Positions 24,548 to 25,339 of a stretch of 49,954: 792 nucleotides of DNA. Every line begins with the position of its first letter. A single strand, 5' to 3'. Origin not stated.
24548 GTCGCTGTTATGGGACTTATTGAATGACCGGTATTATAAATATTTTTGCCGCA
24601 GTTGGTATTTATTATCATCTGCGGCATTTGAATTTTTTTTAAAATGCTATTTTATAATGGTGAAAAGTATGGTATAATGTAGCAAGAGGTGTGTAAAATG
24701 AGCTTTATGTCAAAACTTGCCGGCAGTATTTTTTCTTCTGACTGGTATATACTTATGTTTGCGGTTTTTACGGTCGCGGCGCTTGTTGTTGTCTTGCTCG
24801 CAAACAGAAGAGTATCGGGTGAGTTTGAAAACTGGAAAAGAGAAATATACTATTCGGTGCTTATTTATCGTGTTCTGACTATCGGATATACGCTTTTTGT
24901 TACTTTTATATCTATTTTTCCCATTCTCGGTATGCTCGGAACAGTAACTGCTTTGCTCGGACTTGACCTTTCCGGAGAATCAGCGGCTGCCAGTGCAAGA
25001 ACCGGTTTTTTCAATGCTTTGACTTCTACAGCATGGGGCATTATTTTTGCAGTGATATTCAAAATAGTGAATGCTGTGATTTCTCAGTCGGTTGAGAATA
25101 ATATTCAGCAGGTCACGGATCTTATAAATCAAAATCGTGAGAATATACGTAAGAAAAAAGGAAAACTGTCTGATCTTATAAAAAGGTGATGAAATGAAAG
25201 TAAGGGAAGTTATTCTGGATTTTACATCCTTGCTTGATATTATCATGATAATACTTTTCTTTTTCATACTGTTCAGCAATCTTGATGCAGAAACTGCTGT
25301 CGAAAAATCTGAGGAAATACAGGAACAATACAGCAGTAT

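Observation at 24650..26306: Stand-alone MotA/ExbB-like, ExbD/TolR-like and lipoprotein operon in an apparently monoderm genome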

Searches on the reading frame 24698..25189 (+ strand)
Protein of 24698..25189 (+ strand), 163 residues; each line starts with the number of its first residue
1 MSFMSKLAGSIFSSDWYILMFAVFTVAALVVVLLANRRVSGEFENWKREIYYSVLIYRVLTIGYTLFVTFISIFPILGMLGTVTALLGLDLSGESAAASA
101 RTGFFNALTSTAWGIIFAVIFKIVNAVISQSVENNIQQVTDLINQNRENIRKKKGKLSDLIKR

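Call 3: search_protein_families(library=pfam, proteins=[window:24698-25186:+], max_evalue=1)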
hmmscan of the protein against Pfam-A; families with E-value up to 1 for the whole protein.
window:24698-25186:+ (163 aa): 11 families
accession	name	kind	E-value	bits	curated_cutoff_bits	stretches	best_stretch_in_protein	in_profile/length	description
PF01618.21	MotA_ExbB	-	1.4e-08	35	22.9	1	63-139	45-125/127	MotA/TolQ/ExbB proton channel family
PF13687.11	DUF4153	-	0.018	14.6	27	1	12-121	129-238/373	Domain of unknown function (DUF4153)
PF09490.15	CbtA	-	0.019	15.3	30.7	1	16-69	146-198/239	Probable cobalt transporter subunit (CbtA)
PF21694.2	DNA_pol3_delta_C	-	0.035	14.5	27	1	120-151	4-35/121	DNA polymerase III delta subunit, C-terminal domain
PF07298.16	NnrU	-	0.047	13.8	24.7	1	18-75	125-181/188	NnrU protein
PF13386.12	DsbD_2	-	0.05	13.9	24.9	1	4-56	142-195/199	Cytochrome C biogenesis protein transmembrane region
PF10003.15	DUF2244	-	0.08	13.1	27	1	11-44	31-64/138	Integral membrane protein (DUF2244)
PF19589.4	DUF6095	-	0.22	12.2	23.8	1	26-76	16-66/73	Family of unknown function (DUF6095)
PF10027.14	DUF2269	-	0.57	10.7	28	1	4-74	66-143/150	Predicted integral membrane protein (DUF2269)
PF11992.13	TgpA_N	-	0.65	9.4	30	0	7-104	115-202/333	TgpA N-terminal domain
PF00060.32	Lig_chan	-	0.66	10.2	30.8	0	16-67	5-54/146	Ligand-gated ion channel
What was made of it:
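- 24698..25189 (+): g1: 163-aa minimal MotA/TolQ/ExbB-family subunit with 3 membrane helices, a 23-aa cytoplasmic loop and a 33-aa basic tail. PF01618 at 35 bits, above the 22.9 cutoff (call 3).
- On MotA/TolQ/ExbB proton channel family (PF01618): g1 scores 35.0 bits against a cutoff of 22.9, E 1.4e-8 (call 3).
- Checked: g1 scores 35 bits against PF01618, above the 22.9-bit gathering score, over residues 63-139 (call 3).
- PF01618 scores above the gathering threshold (call 3).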

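Call 4: search_protein_families(library=ncbifam, proteins=[window:24698-25186:+], max_evalue=1)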
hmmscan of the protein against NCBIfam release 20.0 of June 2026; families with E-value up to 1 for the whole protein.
window:24698-25186:+ (163 aa): 4 families
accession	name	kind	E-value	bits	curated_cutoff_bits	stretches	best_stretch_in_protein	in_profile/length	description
NF038305.1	HpsJ_fam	subfamily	0.0086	16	60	1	76-159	48-133/234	HpsJ family protein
NF033915.0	antiphage_ZorA_2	subfamily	0.02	14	100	1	107-144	159-196/383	anti-phage ZorAB system protein ZorA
TIGR02797.1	exbB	equivalog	0.068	13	206.2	1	58-143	113-202/211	tonB-system energizer ExbB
NF045737.1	MPN070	equivalog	0.11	12.7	200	1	69-150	15-98/127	MPN070 family protein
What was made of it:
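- On Flagellar stator MotAB/PomAB: No OmpA-family hit in g2 or g3 (calls 3, 4).
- On Zorya (ZorAB plus ZorC/D/E): NCBIfam ZorA_2 scores 14 bits against a cutoff of 100 (call 4).
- No signalling domain is present (calls 3, 4). NCBIfam gives a faint ZorA_2 hit for g1 (E 0.02, 14 bits against a cutoff of 100; call 4).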

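Call 5: search_protein_families(library=padloc, proteins=[window:24698-25186:+], max_evalue=1)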
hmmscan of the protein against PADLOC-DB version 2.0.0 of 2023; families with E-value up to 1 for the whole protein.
window:24698-25186:+ (163 aa): 0 families
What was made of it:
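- On Zorya (ZorAB plus ZorC/D/E): PADLOC gives no Zor hit (call 5).
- Tried and rejected: No defence family (call 5).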

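Call 9: find_homologous_proteins(query=window:24698-25186:+)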
Query window:24698-25186:+ (163 aa): 193 proteins with E <= 0.001 among 791 candidates; the best 120 are listed.
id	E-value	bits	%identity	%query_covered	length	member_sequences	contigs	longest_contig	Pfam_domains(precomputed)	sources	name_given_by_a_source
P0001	1.1e-95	335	100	100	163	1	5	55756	PF01618.22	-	-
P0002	2.9e-85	302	89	100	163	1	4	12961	PF01618.22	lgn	-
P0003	2.5e-61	224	89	74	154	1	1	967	PF01618.22,PF01381.29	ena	-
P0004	7.9e-61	222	69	100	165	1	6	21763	PF01618.22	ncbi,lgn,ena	-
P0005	2.3e-59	218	74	90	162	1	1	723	PF01618.22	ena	-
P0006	3.2e-53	198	61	98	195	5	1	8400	PF01618.22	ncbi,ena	-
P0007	8.7e-52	193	65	92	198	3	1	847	PF01618.22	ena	-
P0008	2.1e-51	192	64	92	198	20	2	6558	PF01618.22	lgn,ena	-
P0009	6.7e-50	187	62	92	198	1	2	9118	PF01618.22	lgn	-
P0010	3.5e-45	172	58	89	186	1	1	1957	PF01618.22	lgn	-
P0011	1.3e-44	170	53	98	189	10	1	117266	PF01618.22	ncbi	-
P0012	1.1e-37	147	49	96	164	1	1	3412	PF01618.22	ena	-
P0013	8.7e-37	144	50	92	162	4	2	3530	PF01618.22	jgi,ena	jgi:chemotaxis protein MotA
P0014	1.6e-34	137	54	89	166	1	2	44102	PF01618.22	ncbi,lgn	-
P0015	2.5e-34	136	54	89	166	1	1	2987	PF01618.22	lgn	-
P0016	6.1e-34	135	53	89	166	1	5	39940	PF01618.22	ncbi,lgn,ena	-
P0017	8.3e-34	135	54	89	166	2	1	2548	PF01618.22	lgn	-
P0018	1.0e-33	134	53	89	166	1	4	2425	PF01618.22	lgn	-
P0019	6.1e-32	129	52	89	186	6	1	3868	PF01618.22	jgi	jgi:chemotaxis protein MotA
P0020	2.2e-29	120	45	91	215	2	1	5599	PF01618.22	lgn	-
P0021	2.5e-29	120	48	83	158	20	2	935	PF01618.22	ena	-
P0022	1.1e-28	118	46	87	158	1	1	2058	PF01618.22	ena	-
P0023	1.6e-28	118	47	91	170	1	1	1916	PF01618.22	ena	-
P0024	2.1e-28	117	47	91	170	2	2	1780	PF01618.22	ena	-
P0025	2.4e-28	117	47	91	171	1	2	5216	PF01618.22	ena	-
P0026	1.1e-27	115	46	91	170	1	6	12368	PF01618.22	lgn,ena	-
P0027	1.1e-27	115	46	91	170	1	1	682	PF01618.22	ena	-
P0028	1.1e-27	115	43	95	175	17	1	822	PF01618.22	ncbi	-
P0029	1.2e-27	115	46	91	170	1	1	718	PF01618.22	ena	-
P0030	1.4e-27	115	46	91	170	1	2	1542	PF01618.22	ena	-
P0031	1.8e-27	114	44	94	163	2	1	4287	PF01618.22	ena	-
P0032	2.0e-27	114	45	98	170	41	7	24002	PF01618.22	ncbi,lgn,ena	-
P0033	3.3e-27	113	49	91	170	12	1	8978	PF01618.22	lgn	-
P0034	3.6e-27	113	47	91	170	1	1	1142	PF01618.22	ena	-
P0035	4.2e-27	113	42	92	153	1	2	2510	PF01618.22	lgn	-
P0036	5.3e-27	113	43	98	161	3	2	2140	PF01618.22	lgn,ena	-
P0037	5.4e-27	113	44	95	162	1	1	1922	PF01618.22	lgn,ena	-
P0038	6.0e-27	112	46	85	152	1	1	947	PF01618.22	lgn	-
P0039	7.5e-27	112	44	88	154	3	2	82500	PF01618.22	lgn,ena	-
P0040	9.1e-27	112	39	96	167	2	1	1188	PF01618.22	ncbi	-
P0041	9.7e-27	112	47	85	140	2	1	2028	PF01618.22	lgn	-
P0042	1.1e-26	112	42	96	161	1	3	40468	PF01618.22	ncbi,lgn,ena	-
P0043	1.2e-26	112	43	89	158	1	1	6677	PF01618.22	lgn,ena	-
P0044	1.6e-26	111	49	91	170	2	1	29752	PF01618.22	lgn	-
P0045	2.1e-26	111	49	91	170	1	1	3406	PF01618.22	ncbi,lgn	-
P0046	2.2e-26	111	44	91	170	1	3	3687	PF01618.22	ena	-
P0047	2.3e-26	111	46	91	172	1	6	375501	PF01618.22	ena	-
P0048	2.6e-26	110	43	97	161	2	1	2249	PF01618.22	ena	-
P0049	2.6e-26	110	47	81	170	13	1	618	PF01618.22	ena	-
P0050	3.0e-26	110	46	91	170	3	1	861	PF01618.22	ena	-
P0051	3.3e-26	110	43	88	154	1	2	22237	PF01618.22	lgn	-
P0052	3.5e-26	110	47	91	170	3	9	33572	PF01618.22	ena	-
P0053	4.5e-26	110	44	91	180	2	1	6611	PF01618.22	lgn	-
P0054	4.6e-26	110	46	90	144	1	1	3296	PF01618.22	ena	-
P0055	5.0e-26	109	44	87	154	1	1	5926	PF01618.22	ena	-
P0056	5.5e-26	109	44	89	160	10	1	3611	PF01618.22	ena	-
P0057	6.4e-26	109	45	90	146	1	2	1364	PF01618.22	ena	-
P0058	6.9e-26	109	50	74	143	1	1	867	PF01618.22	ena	-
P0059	1.0e-25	108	46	85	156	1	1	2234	PF01618.22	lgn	-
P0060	1.1e-25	108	46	91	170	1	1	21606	PF01618.22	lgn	-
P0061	1.1e-25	108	44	87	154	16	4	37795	PF01618.22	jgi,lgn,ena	-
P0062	1.4e-25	108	46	87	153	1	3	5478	PF01618.22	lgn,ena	-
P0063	1.6e-25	108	42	95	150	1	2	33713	PF01618.22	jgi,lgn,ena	-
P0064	1.7e-25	108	46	91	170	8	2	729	PF01618.22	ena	-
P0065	2.3e-25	107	45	91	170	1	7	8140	PF01618.22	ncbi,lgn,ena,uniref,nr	ncbi:MotA/TolQ/ExbB proton channel family protein [Ruminococcus sp.]|uniref:MotA/TolQ/ExbB proton ch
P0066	4.0e-25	107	43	86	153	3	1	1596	PF01618.22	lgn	-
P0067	4.4e-25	106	43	86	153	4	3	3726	PF01618.22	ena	-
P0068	5.0e-25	106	46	91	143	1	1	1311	PF01618.22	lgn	-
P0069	5.4e-25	106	44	92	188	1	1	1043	PF01618.22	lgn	-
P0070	5.4e-25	106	45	85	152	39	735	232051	PF01618.22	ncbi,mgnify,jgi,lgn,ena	mgnify:FL=1|jgi:biopolymer transport protein ExbB/TolQ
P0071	5.5e-25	106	47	91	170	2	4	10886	PF01618.22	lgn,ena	-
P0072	5.7e-25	106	44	83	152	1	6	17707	PF01618.22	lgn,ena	-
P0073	7.0e-25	106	45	80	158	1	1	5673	PF01618.22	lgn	-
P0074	7.3e-25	106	45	92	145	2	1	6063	PF01618.22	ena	-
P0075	7.5e-25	106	44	92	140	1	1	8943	PF01618.22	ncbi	-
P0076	8.2e-25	106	42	99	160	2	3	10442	PF01618.22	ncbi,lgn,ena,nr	ncbi:MAG: MotA/TolQ/ExbB proton channel family protein [Oscillospiraceae bacterium]|nr:MotA/TolQ/Exb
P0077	8.3e-25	106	44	92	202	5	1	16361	PF01618.22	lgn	-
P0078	8.3e-25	106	60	56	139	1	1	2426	PF01618.22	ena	-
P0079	9.3e-25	105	45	85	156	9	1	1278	PF01618.22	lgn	-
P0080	9.6e-25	105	44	85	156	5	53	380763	PF01618.22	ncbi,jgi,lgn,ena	ncbi:MAG: MotA/TolQ/ExbB proton channel family protein [Acutalibacteraceae bacterium]|jgi:amino acid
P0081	1.2e-24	105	61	56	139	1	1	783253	PF01618.22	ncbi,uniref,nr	ncbi:MotA/TolQ/ExbB proton channel family protein [Ruminococcus flavefaciens]|uniref:MotA/TolQ/ExbB 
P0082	1.2e-24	105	44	82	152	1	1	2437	PF01618.22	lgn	-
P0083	1.2e-24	105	41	87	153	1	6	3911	PF01618.22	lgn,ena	-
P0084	1.4e-24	105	42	91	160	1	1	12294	PF01618.22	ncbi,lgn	-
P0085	1.4e-24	105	45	85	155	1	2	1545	PF01618.22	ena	-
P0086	1.4e-24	105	47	81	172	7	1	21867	PF01618.22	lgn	-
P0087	2.4e-24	104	45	89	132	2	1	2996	PF01618.22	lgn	-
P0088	2.5e-24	104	42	89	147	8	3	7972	PF01618.22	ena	-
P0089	2.5e-24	104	45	93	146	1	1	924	PF01618.22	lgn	-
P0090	2.5e-24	104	44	91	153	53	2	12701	PF01618.22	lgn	-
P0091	2.6e-24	104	41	86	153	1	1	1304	PF01618.22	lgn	-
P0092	2.7e-24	104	45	87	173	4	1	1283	PF01618.22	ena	-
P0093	2.9e-24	104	42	87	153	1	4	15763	PF01618.22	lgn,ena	-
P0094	3.0e-24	104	60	56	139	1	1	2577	PF01618.22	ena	-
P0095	3.3e-24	104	42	90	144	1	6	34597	PF01618.22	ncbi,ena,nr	ncbi:MAG: MotA/TolQ/ExbB proton channel family protein [Oscillospiraceae bacterium]|nr:MotA/TolQ/Exb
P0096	3.6e-24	103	45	81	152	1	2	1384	PF01618.22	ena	-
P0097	4.0e-24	103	44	85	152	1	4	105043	PF01618.22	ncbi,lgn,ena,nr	ncbi:MAG: MotA/TolQ/ExbB proton channel family protein [Ruminococcus sp.]|nr:MotA/TolQ/ExbB proton c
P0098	4.3e-24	103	43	85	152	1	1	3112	PF01618.22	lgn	-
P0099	4.3e-24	103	44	81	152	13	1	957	PF01618.22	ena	-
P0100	4.9e-24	103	41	94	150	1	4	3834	PF01618.22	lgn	-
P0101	6.0e-24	103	45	81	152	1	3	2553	PF01618.22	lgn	-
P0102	6.6e-24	103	42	92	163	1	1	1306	PF01618.22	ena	-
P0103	6.7e-24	103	42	86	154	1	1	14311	PF01618.22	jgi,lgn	-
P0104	7.3e-24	102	43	85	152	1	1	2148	PF01618.22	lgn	-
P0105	7.5e-24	102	45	83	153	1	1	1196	PF01618.22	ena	-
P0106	8.8e-24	102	43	92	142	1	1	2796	PF01618.22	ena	-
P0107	9.0e-24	102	43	89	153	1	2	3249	PF01618.22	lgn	-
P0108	1.1e-23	102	48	77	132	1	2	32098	PF01618.22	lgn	-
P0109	1.2e-23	102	44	86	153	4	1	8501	PF01618.22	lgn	-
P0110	1.2e-23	102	41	90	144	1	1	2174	PF01618.22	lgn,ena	-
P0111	1.2e-23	102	44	86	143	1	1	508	PF01618.22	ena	-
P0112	1.3e-23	102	45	83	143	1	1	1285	PF01618.22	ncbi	-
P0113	1.7e-23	101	44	82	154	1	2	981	PF01618.22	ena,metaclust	metaclust:\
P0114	1.8e-23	101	43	87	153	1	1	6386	PF01618.22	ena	-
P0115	1.8e-23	101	43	87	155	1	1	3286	PF01618.22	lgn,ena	-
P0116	2.0e-23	101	48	77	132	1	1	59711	PF01618.22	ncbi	-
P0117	2.1e-23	101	43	85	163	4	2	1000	PF01618.22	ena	-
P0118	2.3e-23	101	42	87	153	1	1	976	PF01618.22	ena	-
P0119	3.3e-23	100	44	94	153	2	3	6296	PF01618.22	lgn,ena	-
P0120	3.5e-23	100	42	87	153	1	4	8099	PF01618.22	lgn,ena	-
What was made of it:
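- On MotA/TolQ/ExbB proton channel family (PF01618): All listed g1 homologues carry PF01618 (call 9).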

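Call 11: find_encoding_contigs(protein=P0070, flank=6000, max_places=5)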
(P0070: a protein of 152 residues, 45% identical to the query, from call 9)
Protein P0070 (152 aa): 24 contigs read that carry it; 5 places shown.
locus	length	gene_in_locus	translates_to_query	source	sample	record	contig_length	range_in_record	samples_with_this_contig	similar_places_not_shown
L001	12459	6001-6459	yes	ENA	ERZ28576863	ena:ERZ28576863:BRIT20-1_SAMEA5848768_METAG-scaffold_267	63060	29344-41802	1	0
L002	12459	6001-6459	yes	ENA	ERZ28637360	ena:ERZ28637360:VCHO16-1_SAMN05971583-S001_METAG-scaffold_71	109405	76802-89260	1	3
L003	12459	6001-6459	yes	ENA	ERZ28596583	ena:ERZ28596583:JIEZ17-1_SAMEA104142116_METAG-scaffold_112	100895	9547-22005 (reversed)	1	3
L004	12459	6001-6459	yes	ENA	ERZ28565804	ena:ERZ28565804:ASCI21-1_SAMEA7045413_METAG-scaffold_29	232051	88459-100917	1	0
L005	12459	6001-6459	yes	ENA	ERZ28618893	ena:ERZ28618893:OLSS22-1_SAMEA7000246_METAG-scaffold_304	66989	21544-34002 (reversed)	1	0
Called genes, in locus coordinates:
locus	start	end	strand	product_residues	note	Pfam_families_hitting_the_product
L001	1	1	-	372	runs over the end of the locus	PF06925:MGDG_synth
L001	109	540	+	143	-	-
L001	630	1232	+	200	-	-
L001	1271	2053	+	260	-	PF00702:Hydrolase (weak), PF02358:Trehalose_PPase (faint), PF08282:Hydrolase_3, PF05116:S6PP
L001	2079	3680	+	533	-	PF00990:GGDEF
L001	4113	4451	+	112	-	PF13411:MerR_1, PF09278:MerR-DNA-bind (weak)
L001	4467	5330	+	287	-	-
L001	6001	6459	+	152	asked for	PF01618:MotA_ExbB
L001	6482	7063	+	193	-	-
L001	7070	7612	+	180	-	-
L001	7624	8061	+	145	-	-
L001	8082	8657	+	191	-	PF06961:DUF1294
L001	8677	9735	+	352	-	PF12787:EcsC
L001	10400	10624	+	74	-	-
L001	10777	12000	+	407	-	PF02463:SMC_N (faint), PF13304:AAA_21, PF13175:AAA_15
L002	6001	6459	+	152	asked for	PF01618:MotA_ExbB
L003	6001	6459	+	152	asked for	PF01618:MotA_ExbB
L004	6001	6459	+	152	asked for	PF01618:MotA_ExbB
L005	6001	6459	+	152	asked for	PF01618:MotA_ExbB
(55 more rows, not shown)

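Call 12: find_encoding_contigs(protein=P0081, flank=6000, max_places=3)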
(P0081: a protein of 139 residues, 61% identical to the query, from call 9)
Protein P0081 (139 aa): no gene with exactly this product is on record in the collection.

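Call 42: list_cluster_members(proteins=[P0070, P0080, P0011, P0004, P0006, P0032, P0047, P0238, P0125])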
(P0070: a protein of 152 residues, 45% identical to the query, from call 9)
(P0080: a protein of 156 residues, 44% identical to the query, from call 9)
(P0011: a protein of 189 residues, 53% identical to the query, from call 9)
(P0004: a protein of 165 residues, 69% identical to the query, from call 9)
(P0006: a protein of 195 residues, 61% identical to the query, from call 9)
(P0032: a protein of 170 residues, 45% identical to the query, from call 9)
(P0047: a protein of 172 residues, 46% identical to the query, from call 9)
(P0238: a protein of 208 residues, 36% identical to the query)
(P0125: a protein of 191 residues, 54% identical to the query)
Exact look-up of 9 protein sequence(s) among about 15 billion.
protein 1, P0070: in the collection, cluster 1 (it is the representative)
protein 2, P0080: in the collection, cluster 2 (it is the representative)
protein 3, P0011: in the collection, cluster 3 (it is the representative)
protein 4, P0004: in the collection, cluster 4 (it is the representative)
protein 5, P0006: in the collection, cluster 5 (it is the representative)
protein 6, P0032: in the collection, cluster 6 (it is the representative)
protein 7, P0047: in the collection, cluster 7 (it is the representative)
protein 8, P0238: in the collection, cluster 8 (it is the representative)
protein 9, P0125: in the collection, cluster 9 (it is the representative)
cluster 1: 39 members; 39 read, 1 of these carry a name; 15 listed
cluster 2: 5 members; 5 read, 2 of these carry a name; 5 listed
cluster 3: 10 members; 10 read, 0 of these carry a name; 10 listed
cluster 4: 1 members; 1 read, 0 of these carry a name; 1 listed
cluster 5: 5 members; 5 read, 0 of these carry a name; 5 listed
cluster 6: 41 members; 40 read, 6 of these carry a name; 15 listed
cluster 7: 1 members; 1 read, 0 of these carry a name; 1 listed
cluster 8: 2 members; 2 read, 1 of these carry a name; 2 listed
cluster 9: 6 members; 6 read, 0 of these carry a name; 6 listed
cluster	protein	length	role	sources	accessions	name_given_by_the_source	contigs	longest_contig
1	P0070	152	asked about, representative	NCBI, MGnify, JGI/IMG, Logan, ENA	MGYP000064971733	FL=1 | biopolymer transport protein ExbB/TolQ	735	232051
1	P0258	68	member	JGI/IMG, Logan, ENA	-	-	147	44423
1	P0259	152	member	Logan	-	-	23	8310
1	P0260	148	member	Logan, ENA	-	-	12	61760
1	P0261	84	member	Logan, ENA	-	-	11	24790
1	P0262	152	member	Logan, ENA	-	-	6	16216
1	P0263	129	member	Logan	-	-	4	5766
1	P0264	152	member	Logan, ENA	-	-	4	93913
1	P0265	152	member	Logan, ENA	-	-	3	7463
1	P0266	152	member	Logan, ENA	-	-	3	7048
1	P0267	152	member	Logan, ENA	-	-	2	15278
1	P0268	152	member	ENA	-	-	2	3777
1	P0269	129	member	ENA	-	-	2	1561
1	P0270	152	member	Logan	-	-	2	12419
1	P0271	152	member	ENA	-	-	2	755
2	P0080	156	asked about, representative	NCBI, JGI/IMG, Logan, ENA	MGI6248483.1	MAG: MotA/TolQ/ExbB proton channel family protein [Acutalibacteraceae bacterium] | amino acid transporter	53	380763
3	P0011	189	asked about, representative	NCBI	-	-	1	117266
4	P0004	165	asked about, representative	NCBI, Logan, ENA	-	-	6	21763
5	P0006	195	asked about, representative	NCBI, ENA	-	-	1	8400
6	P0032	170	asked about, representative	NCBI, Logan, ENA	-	-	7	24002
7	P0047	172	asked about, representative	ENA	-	-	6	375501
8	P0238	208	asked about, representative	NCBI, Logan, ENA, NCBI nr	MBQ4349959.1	MAG: biopolymer transporter ExbD [Clostridia bacterium] | biopolymer transporter ExbD [Clostridia bacterium]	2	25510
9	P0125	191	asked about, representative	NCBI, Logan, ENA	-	-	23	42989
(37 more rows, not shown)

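Call 49: search_solved_structures(query=A3, max_evalue=1, show_alignments=3)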
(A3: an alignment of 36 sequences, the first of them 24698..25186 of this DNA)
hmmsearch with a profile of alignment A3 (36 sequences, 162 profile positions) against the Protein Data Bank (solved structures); distinct sequences matched with E-value up to 1: 36.
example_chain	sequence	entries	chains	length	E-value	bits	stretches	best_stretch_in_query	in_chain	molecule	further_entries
8gqy_A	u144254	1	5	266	0.0084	19.1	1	59-130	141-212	Motility protein A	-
9sed_A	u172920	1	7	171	0.04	16.9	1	19-79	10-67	Small-conductance mechanosensitive channel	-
9sdg_A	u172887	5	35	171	0.043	16.8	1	19-78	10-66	Small-conductance mechanosensitive channel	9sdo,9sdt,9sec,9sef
9seh_A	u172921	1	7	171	0.043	16.7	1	19-78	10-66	Small-conductance mechanosensitive channel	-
9sdb_A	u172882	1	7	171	0.044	16.7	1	19-76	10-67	Small-conductance mechanosensitive channel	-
7ajq_A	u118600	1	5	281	0.098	15.6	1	69-135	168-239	Biopolymer transport protein ExbB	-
6ye4_A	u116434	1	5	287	0.1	15.5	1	69-135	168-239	Biopolymer transport protein ExbB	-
8odt_A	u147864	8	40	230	0.12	15.3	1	63-122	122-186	Tol-Pal system protein TolQ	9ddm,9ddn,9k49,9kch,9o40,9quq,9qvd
9kpz_A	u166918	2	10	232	0.13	15.2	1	63-122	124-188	Tol-Pal system protein TolQ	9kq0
4psj_A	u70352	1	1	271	0.15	15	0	82-114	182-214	OR464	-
5sv0_B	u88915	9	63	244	0.21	14.5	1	72-135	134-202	Biopolymer transport protein ExbB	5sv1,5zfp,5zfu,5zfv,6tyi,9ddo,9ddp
8brd_A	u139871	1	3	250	0.33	13.9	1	70-126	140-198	Chemotaxis protein PomA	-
8brd_D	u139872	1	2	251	0.33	13.9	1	70-126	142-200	Chemotaxis protein PomA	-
8bri_A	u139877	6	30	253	0.33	13.9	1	70-126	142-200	Chemotaxis protein PomA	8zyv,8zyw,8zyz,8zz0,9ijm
5ee7_A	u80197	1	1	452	0.4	13.6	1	61-140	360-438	Glucagon receptor,Endolysin,Glucagon receptor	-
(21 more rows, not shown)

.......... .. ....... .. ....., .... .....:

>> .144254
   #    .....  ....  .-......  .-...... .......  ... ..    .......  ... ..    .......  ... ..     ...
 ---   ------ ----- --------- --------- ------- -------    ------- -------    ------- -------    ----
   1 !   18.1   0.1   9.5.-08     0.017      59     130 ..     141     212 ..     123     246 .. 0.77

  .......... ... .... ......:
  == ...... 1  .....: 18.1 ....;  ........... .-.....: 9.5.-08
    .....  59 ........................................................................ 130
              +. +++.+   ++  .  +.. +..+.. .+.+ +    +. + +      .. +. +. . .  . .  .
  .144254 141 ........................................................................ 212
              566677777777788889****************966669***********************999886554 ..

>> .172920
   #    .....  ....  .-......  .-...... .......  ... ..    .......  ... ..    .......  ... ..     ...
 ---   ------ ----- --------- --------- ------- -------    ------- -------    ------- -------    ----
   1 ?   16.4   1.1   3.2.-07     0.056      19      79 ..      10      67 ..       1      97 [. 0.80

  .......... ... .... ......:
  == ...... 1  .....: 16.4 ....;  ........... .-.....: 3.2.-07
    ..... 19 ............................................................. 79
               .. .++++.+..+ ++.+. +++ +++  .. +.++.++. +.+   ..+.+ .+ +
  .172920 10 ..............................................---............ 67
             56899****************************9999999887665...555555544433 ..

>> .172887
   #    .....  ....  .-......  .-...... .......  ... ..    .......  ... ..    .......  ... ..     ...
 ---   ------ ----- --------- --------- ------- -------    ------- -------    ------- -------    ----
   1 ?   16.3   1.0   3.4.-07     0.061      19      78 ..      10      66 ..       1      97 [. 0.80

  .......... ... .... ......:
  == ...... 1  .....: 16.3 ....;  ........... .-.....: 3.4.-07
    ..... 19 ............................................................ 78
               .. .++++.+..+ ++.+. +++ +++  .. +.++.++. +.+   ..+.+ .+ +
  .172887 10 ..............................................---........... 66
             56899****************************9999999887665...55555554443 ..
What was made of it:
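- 24698..25189 (+): Relative to PDB chains, about 60 residues are missing before TM2 (call 49).
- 24917..24961 (+): g1 TM2 signature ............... (residues 74-88), including Pro75 and Thr82. The alignment coordinates in call 49 place Thr82 on TolQ residue 145 and ExbB residue 148.
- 25007..25063 (+): g1 TM3 signature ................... (residues 104-122), including Thr111. Thr111 falls within one residue of TolQ 178 and ExbB 181 by the coordinates in call 49.
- On MotA/TolQ/ExbB proton channel family (PF01618): Positions map to TolQ 145 and about 178, and ExbB 148 and about 181, by the coordinates in call 49.
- By the alignment coordinates in call 49 they fall on TolQ 145 and about 178, and on ExbB 148 and about 181.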
